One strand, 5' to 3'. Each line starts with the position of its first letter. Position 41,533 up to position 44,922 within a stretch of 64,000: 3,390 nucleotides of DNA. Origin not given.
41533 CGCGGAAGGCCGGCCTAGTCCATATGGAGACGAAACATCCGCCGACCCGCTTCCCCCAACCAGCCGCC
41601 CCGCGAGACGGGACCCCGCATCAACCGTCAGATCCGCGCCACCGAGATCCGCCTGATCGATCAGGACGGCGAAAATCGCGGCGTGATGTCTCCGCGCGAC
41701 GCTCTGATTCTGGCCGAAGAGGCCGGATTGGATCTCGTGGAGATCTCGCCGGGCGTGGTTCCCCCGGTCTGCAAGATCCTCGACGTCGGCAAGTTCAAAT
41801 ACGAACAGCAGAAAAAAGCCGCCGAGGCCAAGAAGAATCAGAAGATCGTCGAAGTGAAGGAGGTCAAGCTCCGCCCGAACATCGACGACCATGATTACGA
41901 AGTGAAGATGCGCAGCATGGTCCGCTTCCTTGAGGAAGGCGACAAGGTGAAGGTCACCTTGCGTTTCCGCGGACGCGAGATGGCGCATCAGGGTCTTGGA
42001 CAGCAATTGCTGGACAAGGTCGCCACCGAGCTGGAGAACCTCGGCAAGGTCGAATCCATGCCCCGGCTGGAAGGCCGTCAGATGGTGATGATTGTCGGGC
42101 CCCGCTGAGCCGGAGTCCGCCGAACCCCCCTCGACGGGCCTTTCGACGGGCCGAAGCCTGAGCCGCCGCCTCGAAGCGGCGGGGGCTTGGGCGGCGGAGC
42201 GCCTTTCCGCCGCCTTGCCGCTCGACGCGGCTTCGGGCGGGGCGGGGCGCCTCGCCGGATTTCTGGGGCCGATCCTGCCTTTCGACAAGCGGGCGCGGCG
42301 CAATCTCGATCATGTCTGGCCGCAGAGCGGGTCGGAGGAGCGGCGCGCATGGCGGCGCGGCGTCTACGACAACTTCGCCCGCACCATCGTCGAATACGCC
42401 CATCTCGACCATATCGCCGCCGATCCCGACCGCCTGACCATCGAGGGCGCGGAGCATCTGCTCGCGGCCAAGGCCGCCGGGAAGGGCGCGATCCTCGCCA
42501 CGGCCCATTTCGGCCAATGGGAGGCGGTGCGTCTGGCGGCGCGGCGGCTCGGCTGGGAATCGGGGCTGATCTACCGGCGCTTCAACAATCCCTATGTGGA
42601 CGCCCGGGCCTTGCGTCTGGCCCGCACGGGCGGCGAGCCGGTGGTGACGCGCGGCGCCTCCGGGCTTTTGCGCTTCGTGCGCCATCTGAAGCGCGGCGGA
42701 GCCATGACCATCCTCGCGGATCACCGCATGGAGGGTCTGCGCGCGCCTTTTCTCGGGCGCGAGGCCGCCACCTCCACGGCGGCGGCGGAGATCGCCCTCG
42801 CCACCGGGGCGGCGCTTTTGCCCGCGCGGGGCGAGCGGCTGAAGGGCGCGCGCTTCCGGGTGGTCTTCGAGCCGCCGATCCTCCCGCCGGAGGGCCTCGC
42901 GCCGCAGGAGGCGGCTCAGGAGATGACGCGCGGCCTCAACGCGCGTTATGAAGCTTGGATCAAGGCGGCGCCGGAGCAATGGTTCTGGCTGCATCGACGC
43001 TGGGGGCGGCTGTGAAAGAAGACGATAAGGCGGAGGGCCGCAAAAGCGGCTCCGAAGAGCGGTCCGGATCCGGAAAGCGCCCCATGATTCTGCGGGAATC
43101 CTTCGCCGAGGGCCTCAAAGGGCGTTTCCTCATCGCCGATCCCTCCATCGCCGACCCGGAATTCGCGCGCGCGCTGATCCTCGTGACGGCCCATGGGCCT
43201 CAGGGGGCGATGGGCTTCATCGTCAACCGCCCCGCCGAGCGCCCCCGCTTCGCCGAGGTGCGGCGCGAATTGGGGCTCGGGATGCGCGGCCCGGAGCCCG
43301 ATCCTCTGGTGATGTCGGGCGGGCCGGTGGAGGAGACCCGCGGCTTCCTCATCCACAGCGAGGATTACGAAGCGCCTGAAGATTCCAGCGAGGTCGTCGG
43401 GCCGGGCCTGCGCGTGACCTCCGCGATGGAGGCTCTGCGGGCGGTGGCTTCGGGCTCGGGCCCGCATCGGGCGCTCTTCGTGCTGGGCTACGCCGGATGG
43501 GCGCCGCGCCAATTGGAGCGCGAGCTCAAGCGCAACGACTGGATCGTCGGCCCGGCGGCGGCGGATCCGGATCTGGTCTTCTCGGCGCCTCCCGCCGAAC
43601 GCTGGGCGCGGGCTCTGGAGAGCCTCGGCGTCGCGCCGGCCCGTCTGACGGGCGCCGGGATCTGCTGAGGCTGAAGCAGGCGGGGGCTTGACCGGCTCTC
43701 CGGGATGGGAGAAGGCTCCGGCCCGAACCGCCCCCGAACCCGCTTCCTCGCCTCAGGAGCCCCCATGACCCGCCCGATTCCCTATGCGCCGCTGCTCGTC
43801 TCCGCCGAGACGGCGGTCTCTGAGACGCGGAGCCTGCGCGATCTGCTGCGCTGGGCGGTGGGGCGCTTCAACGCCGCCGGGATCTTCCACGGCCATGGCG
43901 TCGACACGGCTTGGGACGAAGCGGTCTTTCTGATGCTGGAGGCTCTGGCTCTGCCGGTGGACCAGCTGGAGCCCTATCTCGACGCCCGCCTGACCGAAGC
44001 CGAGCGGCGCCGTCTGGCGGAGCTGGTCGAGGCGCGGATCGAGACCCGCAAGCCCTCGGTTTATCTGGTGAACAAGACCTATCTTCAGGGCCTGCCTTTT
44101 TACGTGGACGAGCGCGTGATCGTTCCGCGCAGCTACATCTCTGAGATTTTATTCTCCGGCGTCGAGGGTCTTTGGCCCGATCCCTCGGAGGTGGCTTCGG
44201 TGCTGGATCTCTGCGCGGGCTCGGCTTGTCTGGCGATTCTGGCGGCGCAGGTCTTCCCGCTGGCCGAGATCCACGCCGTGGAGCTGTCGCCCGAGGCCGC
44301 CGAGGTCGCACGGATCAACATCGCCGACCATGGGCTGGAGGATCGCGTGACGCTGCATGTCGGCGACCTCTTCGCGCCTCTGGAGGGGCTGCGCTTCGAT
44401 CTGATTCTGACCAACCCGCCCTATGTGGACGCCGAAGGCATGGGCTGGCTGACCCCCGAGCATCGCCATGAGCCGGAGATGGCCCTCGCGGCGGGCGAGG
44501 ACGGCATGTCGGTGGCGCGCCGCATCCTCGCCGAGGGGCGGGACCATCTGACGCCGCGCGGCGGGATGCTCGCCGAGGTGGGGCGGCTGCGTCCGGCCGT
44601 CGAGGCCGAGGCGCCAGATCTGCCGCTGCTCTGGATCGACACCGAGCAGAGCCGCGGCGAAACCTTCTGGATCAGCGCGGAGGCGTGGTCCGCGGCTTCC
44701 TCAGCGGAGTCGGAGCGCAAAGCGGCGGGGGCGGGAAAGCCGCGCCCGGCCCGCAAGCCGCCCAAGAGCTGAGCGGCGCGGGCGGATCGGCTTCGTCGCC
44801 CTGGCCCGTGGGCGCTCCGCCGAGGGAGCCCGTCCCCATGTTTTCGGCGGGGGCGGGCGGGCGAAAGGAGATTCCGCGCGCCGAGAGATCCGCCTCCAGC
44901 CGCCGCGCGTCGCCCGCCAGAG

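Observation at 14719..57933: Dispersed family of REP-like imperfect-palindromic intergenic elements, including a 3-copy tandem array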

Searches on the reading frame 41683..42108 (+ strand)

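Call 88: search_protein_families(library=pfam, proteins=[window:41683-42108:+], max_evalue=0.0001)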
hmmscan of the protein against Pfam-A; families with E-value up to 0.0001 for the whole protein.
window:41683-42108:+ (141 aa): 2 families
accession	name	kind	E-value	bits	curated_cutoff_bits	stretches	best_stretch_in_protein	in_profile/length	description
PF00707.27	IF3_C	-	5.5e-39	132.4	34.8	1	56-140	1-85/86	Translation initiation factor IF-3, C-terminal domain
PF05198.21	IF3_N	-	4.9e-20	71.9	26.9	1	2-49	23-70/70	Translation initiation factor IF-3, N-terminal domain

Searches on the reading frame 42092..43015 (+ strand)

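Call 87: search_protein_families(library=pfam, proteins=[window:42092-43015:+], max_evalue=0.0001)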
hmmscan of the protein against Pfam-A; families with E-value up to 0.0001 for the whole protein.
window:42092-43015:+ (307 aa): 1 family
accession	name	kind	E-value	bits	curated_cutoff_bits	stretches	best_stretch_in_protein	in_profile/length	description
PF03279.18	Lip_A_acyltrans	-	1.6e-41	142.9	22.3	1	37-304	24-293/295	Bacterial lipid A biosynthesis acyltransferase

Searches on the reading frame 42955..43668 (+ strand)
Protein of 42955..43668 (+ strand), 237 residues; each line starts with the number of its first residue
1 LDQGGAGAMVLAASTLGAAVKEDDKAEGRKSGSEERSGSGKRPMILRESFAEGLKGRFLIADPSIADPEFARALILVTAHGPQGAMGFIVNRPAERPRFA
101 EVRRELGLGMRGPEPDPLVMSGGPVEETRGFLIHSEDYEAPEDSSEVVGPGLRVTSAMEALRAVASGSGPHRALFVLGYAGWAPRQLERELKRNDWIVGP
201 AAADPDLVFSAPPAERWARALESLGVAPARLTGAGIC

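Call 87: search_protein_families(library=pfam, proteins=[window:42955-43668:+], max_evalue=0.0001)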
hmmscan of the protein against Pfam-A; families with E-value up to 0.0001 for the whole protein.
window:42955-43668:+ (237 aa): 1 family
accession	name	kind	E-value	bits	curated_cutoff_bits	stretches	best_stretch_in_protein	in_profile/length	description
PF02622.21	DUF179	-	3.6e-41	141.2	27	1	63-225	1-157/157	AlgH-like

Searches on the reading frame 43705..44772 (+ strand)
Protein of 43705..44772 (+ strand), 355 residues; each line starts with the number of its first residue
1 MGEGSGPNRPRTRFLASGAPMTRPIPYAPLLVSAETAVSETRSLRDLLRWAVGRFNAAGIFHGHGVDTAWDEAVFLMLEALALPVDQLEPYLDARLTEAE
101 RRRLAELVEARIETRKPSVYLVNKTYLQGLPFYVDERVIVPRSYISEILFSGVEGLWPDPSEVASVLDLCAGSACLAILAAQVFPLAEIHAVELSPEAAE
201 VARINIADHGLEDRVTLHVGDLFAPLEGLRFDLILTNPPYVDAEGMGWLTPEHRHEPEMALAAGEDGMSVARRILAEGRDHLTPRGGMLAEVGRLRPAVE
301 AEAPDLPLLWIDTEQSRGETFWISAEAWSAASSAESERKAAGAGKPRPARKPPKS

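Call 87: search_protein_families(library=pfam, proteins=[window:43705-44772:+], max_evalue=0.0001)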
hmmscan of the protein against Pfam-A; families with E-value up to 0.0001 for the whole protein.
window:43705-44772:+ (355 aa): 7 families
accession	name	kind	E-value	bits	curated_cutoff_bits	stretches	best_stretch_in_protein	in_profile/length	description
PF05175.20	MTS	-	1.1e-12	48.4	23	1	164-243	33-111/170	Methyltransferase small domain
PF13847.12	Methyltransf_31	-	1e-09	38.7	27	1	165-237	6-81/145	Methyltransferase domain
PF13649.12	Methyltransf_25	-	5.9e-07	30.5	27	1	166-236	1-70/97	Methyltransferase domain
PF03602.21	Cons_hypoth95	-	1.4e-05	25.2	24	1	162-243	41-126/182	Conserved hypothetical protein 95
PF02384.22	N6_Mtase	-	1.5e-05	24.9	20.4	1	153-243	42-138/311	N-6 DNA Methylase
PF08242.18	Methyltransf_12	-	5.5e-05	24.3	30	0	167-236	1-71/98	Methyltransferase domain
PF06325.19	PrmA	-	7.3e-05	22.8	22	0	164-237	163-233/296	Ribosomal protein L11 methyltransferase (PrmA)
